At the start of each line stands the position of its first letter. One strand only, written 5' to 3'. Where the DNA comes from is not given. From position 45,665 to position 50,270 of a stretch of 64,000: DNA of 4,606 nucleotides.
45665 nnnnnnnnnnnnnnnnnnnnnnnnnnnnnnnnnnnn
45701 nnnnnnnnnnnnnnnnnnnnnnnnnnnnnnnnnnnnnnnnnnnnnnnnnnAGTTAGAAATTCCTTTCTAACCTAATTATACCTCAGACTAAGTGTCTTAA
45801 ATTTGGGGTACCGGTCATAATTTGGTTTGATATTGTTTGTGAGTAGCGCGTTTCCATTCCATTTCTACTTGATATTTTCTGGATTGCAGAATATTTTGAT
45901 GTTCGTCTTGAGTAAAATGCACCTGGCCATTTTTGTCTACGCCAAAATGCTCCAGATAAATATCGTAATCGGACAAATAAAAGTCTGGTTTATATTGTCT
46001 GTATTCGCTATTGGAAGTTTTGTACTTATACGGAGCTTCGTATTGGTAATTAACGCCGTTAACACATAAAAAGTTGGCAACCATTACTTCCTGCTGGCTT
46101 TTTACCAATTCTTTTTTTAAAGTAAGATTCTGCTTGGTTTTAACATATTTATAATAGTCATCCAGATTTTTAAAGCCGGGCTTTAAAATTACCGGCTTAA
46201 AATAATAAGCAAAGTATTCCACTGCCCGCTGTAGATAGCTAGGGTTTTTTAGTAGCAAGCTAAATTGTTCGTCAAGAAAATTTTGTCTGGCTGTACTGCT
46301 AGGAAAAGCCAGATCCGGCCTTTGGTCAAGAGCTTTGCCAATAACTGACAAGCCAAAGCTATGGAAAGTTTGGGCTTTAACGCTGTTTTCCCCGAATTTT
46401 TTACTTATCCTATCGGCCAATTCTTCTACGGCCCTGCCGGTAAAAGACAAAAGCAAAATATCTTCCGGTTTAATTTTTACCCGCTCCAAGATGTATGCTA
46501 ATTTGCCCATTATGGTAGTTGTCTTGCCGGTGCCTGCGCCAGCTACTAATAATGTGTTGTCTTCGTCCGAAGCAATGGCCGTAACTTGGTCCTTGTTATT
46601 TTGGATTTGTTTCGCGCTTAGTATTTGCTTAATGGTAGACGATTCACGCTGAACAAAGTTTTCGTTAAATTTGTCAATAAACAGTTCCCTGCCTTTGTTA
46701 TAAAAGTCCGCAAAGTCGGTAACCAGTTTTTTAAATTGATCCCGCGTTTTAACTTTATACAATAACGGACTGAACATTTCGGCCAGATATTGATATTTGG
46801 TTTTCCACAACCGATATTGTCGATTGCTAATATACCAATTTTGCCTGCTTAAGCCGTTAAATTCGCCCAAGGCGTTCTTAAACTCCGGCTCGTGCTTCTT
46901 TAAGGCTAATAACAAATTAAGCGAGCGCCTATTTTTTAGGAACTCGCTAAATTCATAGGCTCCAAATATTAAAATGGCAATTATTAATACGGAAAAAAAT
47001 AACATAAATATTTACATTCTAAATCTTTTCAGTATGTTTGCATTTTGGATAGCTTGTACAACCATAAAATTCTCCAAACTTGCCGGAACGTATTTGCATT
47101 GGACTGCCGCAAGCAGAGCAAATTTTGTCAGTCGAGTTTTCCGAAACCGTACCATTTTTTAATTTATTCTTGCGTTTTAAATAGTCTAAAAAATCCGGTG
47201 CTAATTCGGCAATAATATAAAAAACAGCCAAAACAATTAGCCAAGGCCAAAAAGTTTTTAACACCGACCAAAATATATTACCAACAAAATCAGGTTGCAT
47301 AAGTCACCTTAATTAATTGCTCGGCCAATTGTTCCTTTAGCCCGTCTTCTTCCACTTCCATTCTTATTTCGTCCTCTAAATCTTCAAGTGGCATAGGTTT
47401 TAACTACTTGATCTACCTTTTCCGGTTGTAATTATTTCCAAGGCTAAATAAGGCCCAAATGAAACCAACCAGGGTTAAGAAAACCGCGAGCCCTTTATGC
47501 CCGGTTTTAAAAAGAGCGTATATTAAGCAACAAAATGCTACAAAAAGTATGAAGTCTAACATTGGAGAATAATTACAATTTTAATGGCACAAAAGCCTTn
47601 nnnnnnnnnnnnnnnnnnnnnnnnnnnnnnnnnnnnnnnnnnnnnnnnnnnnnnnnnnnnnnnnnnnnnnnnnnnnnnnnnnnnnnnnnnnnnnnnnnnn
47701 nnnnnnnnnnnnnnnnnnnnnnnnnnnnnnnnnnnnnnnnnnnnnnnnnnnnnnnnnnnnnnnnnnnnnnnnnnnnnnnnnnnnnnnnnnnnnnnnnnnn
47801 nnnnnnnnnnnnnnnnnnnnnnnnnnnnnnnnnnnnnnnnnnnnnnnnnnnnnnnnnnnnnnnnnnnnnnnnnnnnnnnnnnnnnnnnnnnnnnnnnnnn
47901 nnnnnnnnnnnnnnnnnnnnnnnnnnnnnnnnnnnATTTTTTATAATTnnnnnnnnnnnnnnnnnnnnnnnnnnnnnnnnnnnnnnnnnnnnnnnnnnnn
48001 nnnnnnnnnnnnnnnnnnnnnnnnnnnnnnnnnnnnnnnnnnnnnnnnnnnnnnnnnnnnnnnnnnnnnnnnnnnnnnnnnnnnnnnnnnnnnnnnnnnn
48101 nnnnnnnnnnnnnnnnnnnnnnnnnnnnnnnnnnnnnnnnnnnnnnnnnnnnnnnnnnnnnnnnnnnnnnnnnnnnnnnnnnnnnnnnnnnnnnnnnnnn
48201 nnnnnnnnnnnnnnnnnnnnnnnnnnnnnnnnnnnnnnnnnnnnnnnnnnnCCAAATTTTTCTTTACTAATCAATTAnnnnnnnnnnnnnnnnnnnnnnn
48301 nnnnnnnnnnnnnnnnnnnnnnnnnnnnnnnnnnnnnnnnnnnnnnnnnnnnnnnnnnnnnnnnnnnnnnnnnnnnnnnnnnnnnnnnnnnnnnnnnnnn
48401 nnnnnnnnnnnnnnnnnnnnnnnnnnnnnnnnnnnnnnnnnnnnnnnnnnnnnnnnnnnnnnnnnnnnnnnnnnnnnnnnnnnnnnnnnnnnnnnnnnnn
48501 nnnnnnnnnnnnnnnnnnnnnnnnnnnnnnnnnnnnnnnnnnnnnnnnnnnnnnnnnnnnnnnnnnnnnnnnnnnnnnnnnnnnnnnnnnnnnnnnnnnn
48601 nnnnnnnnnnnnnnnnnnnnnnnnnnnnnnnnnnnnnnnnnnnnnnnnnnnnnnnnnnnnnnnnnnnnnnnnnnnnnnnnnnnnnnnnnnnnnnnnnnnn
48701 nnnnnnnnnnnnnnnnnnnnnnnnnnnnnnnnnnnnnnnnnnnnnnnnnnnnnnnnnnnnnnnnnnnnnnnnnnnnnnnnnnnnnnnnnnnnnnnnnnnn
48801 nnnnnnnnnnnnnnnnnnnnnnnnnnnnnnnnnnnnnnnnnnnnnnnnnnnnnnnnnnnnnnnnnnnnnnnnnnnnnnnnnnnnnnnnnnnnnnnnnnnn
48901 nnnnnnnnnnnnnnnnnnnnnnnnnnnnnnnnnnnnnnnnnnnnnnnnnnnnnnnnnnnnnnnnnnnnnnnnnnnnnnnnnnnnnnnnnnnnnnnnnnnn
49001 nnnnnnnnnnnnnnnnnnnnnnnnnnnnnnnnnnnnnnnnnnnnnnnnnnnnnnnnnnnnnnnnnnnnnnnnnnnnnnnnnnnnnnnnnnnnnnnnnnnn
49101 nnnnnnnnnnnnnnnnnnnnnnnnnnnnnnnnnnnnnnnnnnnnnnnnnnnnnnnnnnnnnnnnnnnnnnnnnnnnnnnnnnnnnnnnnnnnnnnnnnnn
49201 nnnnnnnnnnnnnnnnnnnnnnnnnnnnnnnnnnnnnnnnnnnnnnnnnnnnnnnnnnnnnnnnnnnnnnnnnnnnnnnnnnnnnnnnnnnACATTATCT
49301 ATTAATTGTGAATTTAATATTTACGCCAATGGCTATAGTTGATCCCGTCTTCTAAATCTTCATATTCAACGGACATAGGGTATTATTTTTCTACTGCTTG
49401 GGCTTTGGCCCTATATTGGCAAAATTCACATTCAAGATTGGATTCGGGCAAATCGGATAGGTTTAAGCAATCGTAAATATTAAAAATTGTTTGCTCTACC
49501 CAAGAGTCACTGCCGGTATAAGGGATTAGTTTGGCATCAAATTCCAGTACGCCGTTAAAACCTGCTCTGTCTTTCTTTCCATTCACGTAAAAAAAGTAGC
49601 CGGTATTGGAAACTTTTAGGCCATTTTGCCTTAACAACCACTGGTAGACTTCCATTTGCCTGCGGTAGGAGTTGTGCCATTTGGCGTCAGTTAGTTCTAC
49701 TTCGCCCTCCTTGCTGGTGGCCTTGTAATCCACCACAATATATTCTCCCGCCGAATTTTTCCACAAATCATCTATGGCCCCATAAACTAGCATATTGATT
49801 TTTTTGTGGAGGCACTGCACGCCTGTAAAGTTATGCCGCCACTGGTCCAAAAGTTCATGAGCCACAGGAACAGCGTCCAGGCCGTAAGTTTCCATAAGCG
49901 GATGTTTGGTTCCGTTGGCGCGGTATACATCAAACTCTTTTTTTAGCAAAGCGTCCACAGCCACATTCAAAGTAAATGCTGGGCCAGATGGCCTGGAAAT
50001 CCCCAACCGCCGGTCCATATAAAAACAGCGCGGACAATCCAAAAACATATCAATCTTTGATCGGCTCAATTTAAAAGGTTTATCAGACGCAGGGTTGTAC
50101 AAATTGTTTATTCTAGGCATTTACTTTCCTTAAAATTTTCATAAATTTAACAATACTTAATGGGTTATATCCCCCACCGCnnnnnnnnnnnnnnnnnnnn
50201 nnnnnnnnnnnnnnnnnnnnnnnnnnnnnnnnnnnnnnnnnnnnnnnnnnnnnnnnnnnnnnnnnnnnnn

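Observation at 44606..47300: IS3 element whose terminal TCA/TGA supplies the stop codon of a truncated UvrD-like helicase; its other end carries the start of the next ORF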

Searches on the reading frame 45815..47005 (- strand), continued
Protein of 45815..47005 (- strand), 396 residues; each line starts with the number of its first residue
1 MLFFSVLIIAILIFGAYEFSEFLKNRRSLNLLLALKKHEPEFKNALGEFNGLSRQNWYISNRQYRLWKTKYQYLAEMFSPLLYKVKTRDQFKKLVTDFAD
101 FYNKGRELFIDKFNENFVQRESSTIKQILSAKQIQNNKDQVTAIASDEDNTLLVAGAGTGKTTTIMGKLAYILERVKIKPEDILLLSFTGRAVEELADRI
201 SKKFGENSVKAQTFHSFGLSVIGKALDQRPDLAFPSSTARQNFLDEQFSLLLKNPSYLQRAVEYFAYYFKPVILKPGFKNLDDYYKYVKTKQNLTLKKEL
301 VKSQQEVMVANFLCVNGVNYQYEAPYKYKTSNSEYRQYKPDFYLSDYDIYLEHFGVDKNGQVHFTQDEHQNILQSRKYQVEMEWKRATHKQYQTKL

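Call 45: find_encoding_contigs(protein=P0001, flank=10000, max_places=8)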
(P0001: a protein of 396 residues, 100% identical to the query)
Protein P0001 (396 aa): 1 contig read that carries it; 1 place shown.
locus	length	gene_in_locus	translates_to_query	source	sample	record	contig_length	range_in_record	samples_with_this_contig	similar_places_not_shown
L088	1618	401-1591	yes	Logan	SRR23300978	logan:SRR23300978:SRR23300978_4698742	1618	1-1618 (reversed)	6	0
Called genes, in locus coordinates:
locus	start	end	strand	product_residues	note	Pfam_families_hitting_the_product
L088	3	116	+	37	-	?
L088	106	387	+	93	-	PF01396:Zn_ribbon_Top1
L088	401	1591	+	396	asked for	PF00580:UvrD-helicase, PF13245:AAA_19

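Call 53: search_protein_families(library=padloc, proteins=[window:45815-47005:-], max_evalue=0.001)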
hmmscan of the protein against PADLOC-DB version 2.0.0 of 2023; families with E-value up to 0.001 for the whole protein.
window:45815-47005:- (396 aa): 42 families (the best 25 are shown)
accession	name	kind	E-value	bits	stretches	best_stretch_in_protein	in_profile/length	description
PDLC05066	PDC-S68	-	3e-16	56.6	2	269-359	1072-1158/1202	-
PDLC03802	RTasHel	-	4.8e-16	56.7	1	135-222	5-93/675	DRT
PDLC05065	PDC-S68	-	2.5e-15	53.4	2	294-356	1101-1161/1221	-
PDLC00117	GajB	-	9e-14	48.9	1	130-222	10-103/604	UrvD helicase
PDLC00114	GajB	-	1.1e-12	45.4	1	137-247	9-125/635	UrvD helicase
PDLC00127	GajB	-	1.2e-12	45.2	1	137-222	10-95/594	UrvD helicase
PDLC00134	GajB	-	5.7e-12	43.4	1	144-224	24-103/431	UrvD helicase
PDLC00107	GajB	-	3.1e-11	40.6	1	122-207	4-88/587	UrvD helicase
PDLC00110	GajB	-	6.6e-11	39.5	1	135-217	45-129/725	UrvD helicase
PDLC00132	GajB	-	1.3e-10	38.6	1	138-224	6-91/625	UrvD helicase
PDLC00103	GajB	-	3.3e-10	37.5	1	135-222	16-106/612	UrvD helicase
PDLC00129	GajB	-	5e-10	36.6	1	132-224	8-104/594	UrvD helicase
PDLC00130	GajB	-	5.1e-10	36.2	1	137-222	5-92/589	UrvD helicase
PDLC00116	GajB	-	1.5e-09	35.1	1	134-225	11-104/557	UrvD helicase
PDLC00122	GajB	-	2e-09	34.9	1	137-217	6-82/502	UrvD helicase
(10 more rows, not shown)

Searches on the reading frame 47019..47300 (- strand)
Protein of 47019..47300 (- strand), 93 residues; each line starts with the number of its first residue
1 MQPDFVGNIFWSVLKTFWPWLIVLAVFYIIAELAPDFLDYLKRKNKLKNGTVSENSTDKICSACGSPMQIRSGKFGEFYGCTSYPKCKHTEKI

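Call 4: search_protein_families(library=pfam, proteins=[window:47019-47300:-], max_evalue=0.01)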
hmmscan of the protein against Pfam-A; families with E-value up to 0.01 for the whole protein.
window:47019-47300:- (93 aa): 1 family
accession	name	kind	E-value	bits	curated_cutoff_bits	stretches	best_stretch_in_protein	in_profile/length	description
PF01396.24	Zn_ribbon_Top1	-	1e-14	54.4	32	1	59-93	2-36/39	Topoisomerase DNA binding C4 zinc finger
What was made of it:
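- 47019..47300 (-): 93-aa protein with an N-terminal hydrophobic helix and a topoisomerase-type C4 Zn ribbon. It is a separate gene upstream of the helicase and is not conserved at that position in relatives. PF01396, E 1e-14 (call 4).
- Checked: The Zn-ribbon mini-protein at 47019-47300 is confirmed (PF01396, E 1e-14, call 4).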

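Call 13: search_protein_families(library=ncbifam, proteins=[window:47019-47300:-], max_evalue=0.001)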
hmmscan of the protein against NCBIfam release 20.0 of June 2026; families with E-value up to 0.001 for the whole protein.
window:47019-47300:- (93 aa): 4 families
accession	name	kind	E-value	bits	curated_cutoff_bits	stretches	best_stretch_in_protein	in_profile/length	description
NF004966.0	PRK06319.1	equivalog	1.5e-09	36.5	868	1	49-90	636-677/862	DNA topoisomerase I/SWI domain fusion protein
TIGR01051.1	topA_bact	equivalog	5.5e-08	32.3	456.4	1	20-93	557-631/632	type I DNA topoisomerase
NF011532.0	PRK14973.1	equivalog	0.00018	19.4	930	1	50-89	581-619/936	DNA topoisomerase I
NF005555.0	PRK07220.1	equivalog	0.00054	18.4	635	1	46-89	578-621/740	DNA topoisomerase I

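Call 53: search_protein_families(library=padloc, proteins=[window:47019-47300:-], max_evalue=0.001)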
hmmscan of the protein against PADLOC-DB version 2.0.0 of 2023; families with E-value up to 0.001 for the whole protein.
window:47019-47300:- (93 aa): 0 families

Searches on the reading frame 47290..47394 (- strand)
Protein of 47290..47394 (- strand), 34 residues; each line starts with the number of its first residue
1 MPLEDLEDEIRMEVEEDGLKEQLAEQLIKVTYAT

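Call 4: search_protein_families(library=pfam, proteins=[window:47290-47394:-], max_evalue=0.01)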
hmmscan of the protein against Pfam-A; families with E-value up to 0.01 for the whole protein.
window:47290-47394:- (34 aa): 0 families

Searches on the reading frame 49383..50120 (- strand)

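Call 24: search_protein_families(library=pfam, proteins=[window:49383-50120:-], max_evalue=0.001)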
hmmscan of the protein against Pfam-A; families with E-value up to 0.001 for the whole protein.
window:49383-50120:- (245 aa): 1 family
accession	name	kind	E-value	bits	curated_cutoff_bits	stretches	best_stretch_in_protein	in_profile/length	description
PF12705.13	PDDEXK_1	-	4.6e-13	50.1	22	1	18-238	2-244/247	PD-(D/E)XK nuclease superfamily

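Call 53: search_protein_families(library=padloc, proteins=[window:49383-50120:-], max_evalue=0.001)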
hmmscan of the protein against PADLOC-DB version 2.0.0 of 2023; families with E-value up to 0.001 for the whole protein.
window:49383-50120:- (245 aa): 8 families
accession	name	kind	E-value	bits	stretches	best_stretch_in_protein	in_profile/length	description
PDLC01250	Cas4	-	1.3e-09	36.6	1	72-237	50-164/168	"CAS-I,CAS-II,CAS-III,CAS-IV,CAS-V,CAS-VI; acquisition_associated"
PDLC00943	Cas4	-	1.3e-07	29.7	1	116-237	71-175/180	CRISPR-associated protein Cas4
PDLC01447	Cas4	-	1.6e-07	30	1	18-237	5-154/161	"CAS-I,CAS-II,CAS-III,CAS-IV,CAS-V,CAS-VI; acquisition_associated"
PDLC00944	Cas4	-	5.1e-07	28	1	112-237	66-173/177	Cas4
PDLC02087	Cas4b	-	0.00023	19.3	0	109-184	71-139/189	-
PDLC01747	Cas1g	-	0.00024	17.9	1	109-178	60-123/523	-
PDLC02324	AbiEii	-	0.00056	17.7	1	106-154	63-113/231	AbiEii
PDLC01611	Cas4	-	0.00079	17.8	0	121-236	59-152/158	"CAS-I,CAS-II,CAS-III,CAS-IV,CAS-V,CAS-VI; acquisition_associated"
